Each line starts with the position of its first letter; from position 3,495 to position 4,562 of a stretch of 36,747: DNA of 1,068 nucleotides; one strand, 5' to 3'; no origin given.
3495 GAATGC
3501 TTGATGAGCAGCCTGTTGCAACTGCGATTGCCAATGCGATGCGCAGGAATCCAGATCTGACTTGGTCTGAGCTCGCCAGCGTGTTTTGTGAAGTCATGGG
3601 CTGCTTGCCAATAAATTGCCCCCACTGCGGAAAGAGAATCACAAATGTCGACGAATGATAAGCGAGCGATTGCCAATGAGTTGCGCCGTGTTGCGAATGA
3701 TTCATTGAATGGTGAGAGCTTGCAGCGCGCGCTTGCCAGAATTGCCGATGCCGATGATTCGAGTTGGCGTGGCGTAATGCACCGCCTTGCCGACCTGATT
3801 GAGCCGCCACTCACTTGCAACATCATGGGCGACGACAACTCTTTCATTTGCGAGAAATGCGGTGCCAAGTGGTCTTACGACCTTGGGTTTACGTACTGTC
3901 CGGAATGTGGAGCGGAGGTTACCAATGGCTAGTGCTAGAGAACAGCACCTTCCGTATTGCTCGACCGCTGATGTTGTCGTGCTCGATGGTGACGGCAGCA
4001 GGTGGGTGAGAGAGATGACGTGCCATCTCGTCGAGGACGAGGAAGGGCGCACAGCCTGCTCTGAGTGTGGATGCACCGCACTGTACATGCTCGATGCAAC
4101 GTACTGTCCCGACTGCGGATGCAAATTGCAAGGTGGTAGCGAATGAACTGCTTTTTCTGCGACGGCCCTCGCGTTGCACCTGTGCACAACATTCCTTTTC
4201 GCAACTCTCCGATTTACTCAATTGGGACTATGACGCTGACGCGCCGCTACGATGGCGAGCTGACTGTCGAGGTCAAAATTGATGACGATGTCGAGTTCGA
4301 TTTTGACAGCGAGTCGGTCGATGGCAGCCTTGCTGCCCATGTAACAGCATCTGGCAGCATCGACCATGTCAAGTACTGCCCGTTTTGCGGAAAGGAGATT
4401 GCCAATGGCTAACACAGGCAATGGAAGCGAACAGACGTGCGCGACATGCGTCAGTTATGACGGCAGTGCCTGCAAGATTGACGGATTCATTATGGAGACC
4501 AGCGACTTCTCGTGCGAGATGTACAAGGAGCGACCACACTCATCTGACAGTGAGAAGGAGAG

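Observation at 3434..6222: Tandem array of eight translationally coupled paralogous zinc-ribbon genes in the early operon, plus an outlier at 7803..8048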

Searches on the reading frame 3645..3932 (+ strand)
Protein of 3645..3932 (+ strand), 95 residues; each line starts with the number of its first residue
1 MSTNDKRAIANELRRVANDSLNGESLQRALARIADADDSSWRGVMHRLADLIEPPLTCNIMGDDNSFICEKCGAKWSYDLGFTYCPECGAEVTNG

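Call 4: search_protein_families(library=pfam, proteins=[window:3645-3932:+], max_evalue=1)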
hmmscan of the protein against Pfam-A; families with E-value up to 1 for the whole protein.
window:3645-3932:+ (95 aa): 25 families
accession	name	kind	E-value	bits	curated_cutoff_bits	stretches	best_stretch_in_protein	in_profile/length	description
PF11781.13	Zn_ribbon_RRN7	-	0.00023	21.2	27.1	1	66-90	4-29/32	Zinc-finger of RNA-polymerase I-specific TFIIB, Rrn7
PF08271.17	Zn_Ribbon_TF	-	0.00029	20.7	29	2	64-79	17-32/43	TFIIB zinc-binding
PF12773.13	DZR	-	0.00076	20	27.3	1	58-93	4-35/45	Double zinc ribbon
PF23430.1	DUF7117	-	0.0012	18.9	28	1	69-91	9-32/232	Family of unknown function (DUF7117)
PF18912.6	DZR_2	-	0.0013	18.9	27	1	56-92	11-46/56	Double zinc ribbon domain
PF13240.11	Zn_Ribbon_1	-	0.0014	18.8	25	1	84-92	1-9/23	zinc-ribbon domain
PF08274.17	Zn_Ribbon_YjdM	-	0.0019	18.6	30.8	1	63-77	16-30/30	PhnA Zinc-Ribbon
PF23455.1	DUF7129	-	0.0034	17.5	30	1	65-94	10-39/45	Domain of unknown function (DUF7129)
PF17032.10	Zn_ribbon_15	-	0.0048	18.1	28.9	1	59-89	45-73/73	zinc-ribbon family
PF13248.11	Zn_ribbon_3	-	0.0068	16.3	27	1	83-92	3-11/26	zinc-ribbon domain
PF01155.25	HypA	-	0.021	15.3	28.9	1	65-91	69-95/112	Hydrogenase/urease nickel incorporation, metallochaperone, hypA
PF18439.7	zf_UBZ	-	0.023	14.8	25.6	0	66-75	2-11/32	Ubiquitin-Binding Zinc Finger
PF07295.17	DUF1451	-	0.025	15.2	26.1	1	24-91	73-140/146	Zinc-ribbon containing domain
PF24463.1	DUF7577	-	0.036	14.1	28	1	69-91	5-25/27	Domain of unknown function (DUF7577)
PF21344.3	Zn_ribbon_LysW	-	0.068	13.3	27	1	85-93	3-11/46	Alpha-aminoadipate carrier protein LysW-like, globular domain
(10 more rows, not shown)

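Call 5: search_protein_families(library=phrogs, proteins=[window:3645-3932:+], max_evalue=1)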
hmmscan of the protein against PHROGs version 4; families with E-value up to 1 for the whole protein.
window:3645-3932:+ (95 aa): 10 families
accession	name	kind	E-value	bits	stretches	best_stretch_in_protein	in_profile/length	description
phrog_21525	-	unknown function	7.3e-11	43.6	1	3-94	4-105/108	-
phrog_9188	-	unknown function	0.0095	17.1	1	63-93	35-65/70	-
phrog_10714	-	unknown function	0.084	14.1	1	67-93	74-100/109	-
phrog_4852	-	unknown function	0.089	13.5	1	65-94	12-41/194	-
phrog_38469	-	unknown function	0.09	13.5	1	59-90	206-235/272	-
phrog_19315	-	unknown function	0.1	12.6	1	58-91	276-310/348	-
phrog_21057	-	unknown function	0.11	13.4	0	82-92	24-34/72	-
phrog_5602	-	unknown function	0.19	12.4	1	63-93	15-53/60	-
phrog_30559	-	unknown function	0.39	11.8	0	71-93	92-114/154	-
phrog_9414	-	unknown function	0.82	10.7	0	82-91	4-13/71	-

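Call 12: search_dna_similar(query=window:3645-3929:+, collection=phages, mode=protein, max_evalue=0.01, max_rows=30)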
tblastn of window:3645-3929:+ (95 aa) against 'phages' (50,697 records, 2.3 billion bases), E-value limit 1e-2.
No match.

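Call 31: search_protein_families(library=ncbifam, proteins=[window:3645-3932:+], max_evalue=0.1)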
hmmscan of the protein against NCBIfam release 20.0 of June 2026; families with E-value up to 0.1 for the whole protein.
window:3645-3932:+ (95 aa): 4 families
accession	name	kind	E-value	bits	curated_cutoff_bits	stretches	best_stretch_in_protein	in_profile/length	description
NF033497.1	rubre_like_arch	subfamily_domain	0.012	15.3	32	0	85-94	19-28/34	rubrerythrin-like domain-containing protein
NF008261.0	PRK11032.1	equivalog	0.025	14.6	183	1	24-91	84-151/160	zinc ribbon-containing protein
NF047912.1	ECs_2282_CxxC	subfamily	0.062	13.2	37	0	60-79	21-40/60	ECs_2282 family putative zinc-binding protein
NF009623.0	PRK13130.1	equivalog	0.083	13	68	0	70-94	6-29/56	RNA-protein complex protein Nop10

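Call 58: find_homologous_proteins(query=A4, max_evalue=0.00001)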
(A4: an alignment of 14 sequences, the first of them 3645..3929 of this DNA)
Query A4 (14 sequences) (95 aa, profile of the alignment): 5249 proteins with E <= 0.00001 among 8000 candidates; the best 120 are listed.
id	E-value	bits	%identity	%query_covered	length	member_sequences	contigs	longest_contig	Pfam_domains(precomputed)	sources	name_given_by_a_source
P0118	1.9e-32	130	29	58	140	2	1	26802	-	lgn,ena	-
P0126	1.2e-31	128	27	98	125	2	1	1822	-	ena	-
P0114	5.3e-31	125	-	-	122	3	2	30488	-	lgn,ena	-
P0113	1.6e-30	124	36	49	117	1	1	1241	-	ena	-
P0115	1.1e-29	121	-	-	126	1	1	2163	-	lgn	-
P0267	1.6e-29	121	26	98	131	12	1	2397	-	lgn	-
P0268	2.4e-29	120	29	97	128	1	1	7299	-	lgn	-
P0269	2.7e-29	120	26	98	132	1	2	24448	-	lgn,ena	-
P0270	3.1e-29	120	27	98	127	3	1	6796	-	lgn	-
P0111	3.8e-29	119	46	99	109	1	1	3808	PF13240.12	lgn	-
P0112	4.7e-29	119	-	-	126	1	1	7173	-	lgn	-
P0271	5.6e-29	119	-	-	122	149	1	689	-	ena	-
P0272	5.6e-29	119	32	58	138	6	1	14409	-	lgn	-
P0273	5.8e-29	119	28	98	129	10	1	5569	-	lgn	-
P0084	7.0e-29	119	33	97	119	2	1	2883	-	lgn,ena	-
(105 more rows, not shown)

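Call 66: predict_structure(alignment_id=A5)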
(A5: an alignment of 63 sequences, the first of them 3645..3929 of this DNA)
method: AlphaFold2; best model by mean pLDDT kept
length: 95 residues; sequences in the alignment: 63
mean_pLDDT: 74.7   pTM: 0.48
mean pLDDT of the five models: 74.7, 73.8, 69.9, 69.7, 62.4
residues with pLDDT >= 90: 0; 70-90: 64; 50-70: 31; < 50: 0
segments of 3 or more residues with pLDDT < 50: none
pLDDT, mean of each block of 10 residues (from residue 1): 76 82 85 85 79 63 67 72 69 62
secondary structure, 60 per line:
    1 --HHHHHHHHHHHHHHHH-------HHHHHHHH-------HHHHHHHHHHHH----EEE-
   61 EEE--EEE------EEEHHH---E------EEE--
elements in order: H3-18 H26-33 H41-52 E57-59 E61-63 E66-68 E75-77 E91-93

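Call 69: fold_search(model_id=the predicted structure, library=pdb)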
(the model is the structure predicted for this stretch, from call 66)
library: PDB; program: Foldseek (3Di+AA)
matches with E <= 10: 189; with E <= 0.001: 0
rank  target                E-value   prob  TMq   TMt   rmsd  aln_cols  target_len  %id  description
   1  7aof_I                3.4e-01  0.09  0.17  0.03  14.0        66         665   14  Atomic structure of the poxvirus transcription late pre-initiation complex (released 2021-10-06)
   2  7pcv_A                5.2e-01  0.63  0.26  0.22   2.1        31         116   22  Crystal structure of RBM5 RRM1-zinc finger (released 2022-08-17)
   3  8bn3_E1               6.0e-01  0.54  0.22  0.53   1.3        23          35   13  Yeast 80S, ES7s delta, eIF5A, Stm1 containing (released 2024-01-10)
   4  7mo5_B                6.9e-01  0.51  0.26  0.58   3.2        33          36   24  Crystal Structure of the ZnF4 of Nucleoporin NUP153 in complex with Ran-GDP (released 2022-06-15)
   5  9fpy_I                6.9e-01  0.09  0.16  0.03  14.1        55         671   13  Structure of the complete Vaccinia DNA-dependent RNA polymerase complex assembly intermediate 3 (released 2025-06-25)
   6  2ebr_MODEL_1_A        8.5e-01  0.51  0.29  0.52   2.3        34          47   26  Solution structure of the fourth zf-RanBP domain from human Nuclear pore complex protein Nup153 (released 2007-08-14)
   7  9n73_OU               9.7e-01  0.33  0.21  0.34   1.2        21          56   14  SSU processome maturation and disassembly, State G (released 2025-10-29)
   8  7mnu_B                1.0e+00  0.47  0.27  0.59   3.0        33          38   15  Crystal Structure of the ZnF7 of Nucleoporin NUP358/RanBP2 in complex with Ran-GDP (released 2022-06-15)
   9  2lcq_MODEL_1_A        1.0e+00  0.06  0.24  0.15  14.6       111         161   19  Solution structure of the endonuclease Nob1 from P.horikoshii (released 2011-12-14)
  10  8auv_N                1.4e+00  0.11  0.19  0.25   5.1        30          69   20  Cryo-EM structure of the plant 40S subunit (released 2023-06-07)
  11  6rfl_I                1.4e+00  0.07  0.18  0.03  14.3        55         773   13  Structure of the complete Vaccinia DNA-dependent RNA polymerase complex (released 2019-12-11)
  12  8c8h_I                1.4e+00  0.06  0.16  0.03  14.0        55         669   13  Cryo EM structure of the vaccinia complete RNA polymerase complex lacking the capping enzyme (released 2024-01-31)
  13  9znf_Ad               1.5e+00  0.07  0.20  0.21   9.9        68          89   15  Cryo-EM structure of the Methanosarcina acetivorans 70S ribosome in complex with SriA and SriB (released 2026-01-28)
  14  7oba_I                1.5e+00  0.06  0.17  0.15  33.2        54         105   20  Cryo-EM structure of human RNA Polymerase I in complex with RRN3 (released 2021-12-08)
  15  7mns_B                1.6e+00  0.35  0.27  0.57   2.3        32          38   16  Crystal Structure of the ZnF4 of Nucleoporin NUP358/RanBP2 in complex with Ran-GDP (released 2022-06-15)
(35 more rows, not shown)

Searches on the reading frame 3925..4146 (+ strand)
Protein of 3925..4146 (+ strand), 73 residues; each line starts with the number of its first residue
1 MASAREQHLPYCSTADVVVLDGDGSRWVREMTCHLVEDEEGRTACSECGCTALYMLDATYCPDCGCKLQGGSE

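Call 4: search_protein_families(library=pfam, proteins=[window:3925-4146:+], max_evalue=1)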
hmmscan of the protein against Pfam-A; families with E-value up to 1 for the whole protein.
window:3925-4146:+ (73 aa): 3 families
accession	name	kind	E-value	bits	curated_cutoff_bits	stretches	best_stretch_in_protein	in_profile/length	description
PF08271.17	Zn_Ribbon_TF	-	0.025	14.6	29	1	59-69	20-30/43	TFIIB zinc-binding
PF23903.1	Phage_zn_bind_2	-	0.069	13.5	27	1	60-68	33-41/44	Phage zinc binding domain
PF01155.25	HypA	-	0.3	11.6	28.9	0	36-67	64-95/112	Hydrogenase/urease nickel incorporation, metallochaperone, hypA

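Call 5: search_protein_families(library=phrogs, proteins=[window:3925-4146:+], max_evalue=1)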
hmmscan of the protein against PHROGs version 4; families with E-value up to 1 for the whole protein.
window:3925-4146:+ (73 aa): 8 families
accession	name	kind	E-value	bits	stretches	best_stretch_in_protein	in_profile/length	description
phrog_30288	-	unknown function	0.073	14.3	1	57-73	39-55/56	-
phrog_7020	-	unknown function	0.098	13.5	1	38-67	22-51/71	-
phrog_6739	-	unknown function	0.12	13.7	1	27-67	108-149/158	-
phrog_5631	-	unknown function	0.2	12.8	0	30-51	27-48/67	-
phrog_4852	-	unknown function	0.23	12.1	1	40-69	11-40/194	-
phrog_31963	-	unknown function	0.25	12.4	1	8-30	17-38/45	-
phrog_21525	-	unknown function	0.29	12.7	1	32-68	57-103/108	-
phrog_144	-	DNA, RNA and nucleotide metabolism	0.52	10.9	1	43-64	23-44/175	HNH endonuclease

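Call 31: search_protein_families(library=ncbifam, proteins=[window:3925-4146:+], max_evalue=0.1)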
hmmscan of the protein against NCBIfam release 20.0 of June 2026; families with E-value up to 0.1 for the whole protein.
window:3925-4146:+ (73 aa): 0 families

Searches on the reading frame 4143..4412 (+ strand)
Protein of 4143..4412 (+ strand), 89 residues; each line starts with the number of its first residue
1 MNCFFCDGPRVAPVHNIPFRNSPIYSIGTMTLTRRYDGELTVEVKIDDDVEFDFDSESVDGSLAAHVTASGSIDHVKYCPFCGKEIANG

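Call 4: search_protein_families(library=pfam, proteins=[window:4143-4412:+], max_evalue=1)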
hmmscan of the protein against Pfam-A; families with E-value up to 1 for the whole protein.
window:4143-4412:+ (89 aa): 3 families
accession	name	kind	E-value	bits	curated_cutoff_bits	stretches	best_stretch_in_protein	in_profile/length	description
PF24333.1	DUF7501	-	0.033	14.8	27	1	73-89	7-23/58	Family of unknown function (DUF7501)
PF22400.1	DUF6980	-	0.18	12.5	27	1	71-87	47-63/99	Domain of unknown function (DUF6980)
PF14354.12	Lar_restr_allev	-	0.59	10.9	28.6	0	76-85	3-12/58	Restriction alleviation protein Lar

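Call 5: search_protein_families(library=phrogs, proteins=[window:4143-4412:+], max_evalue=1)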
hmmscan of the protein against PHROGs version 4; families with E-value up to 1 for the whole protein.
window:4143-4412:+ (89 aa): 6 families
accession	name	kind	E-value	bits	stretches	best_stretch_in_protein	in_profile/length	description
phrog_7033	-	unknown function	0.0011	20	1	49-85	56-92/197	-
phrog_4030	-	unknown function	0.0059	17.7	1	75-86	66-77/85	-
phrog_10778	-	unknown function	0.078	14.1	1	69-87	77-94/136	-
phrog_33828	-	unknown function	0.092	13.8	1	76-86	41-51/58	-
phrog_36799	-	unknown function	0.16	13.3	1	41-86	20-64/132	-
phrog_1494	-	unknown function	0.55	10.4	1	75-86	198-209/226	-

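Call 31: search_protein_families(library=ncbifam, proteins=[window:4143-4412:+], max_evalue=0.1)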
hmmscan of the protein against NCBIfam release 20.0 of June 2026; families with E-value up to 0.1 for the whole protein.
window:4143-4412:+ (89 aa): 0 families
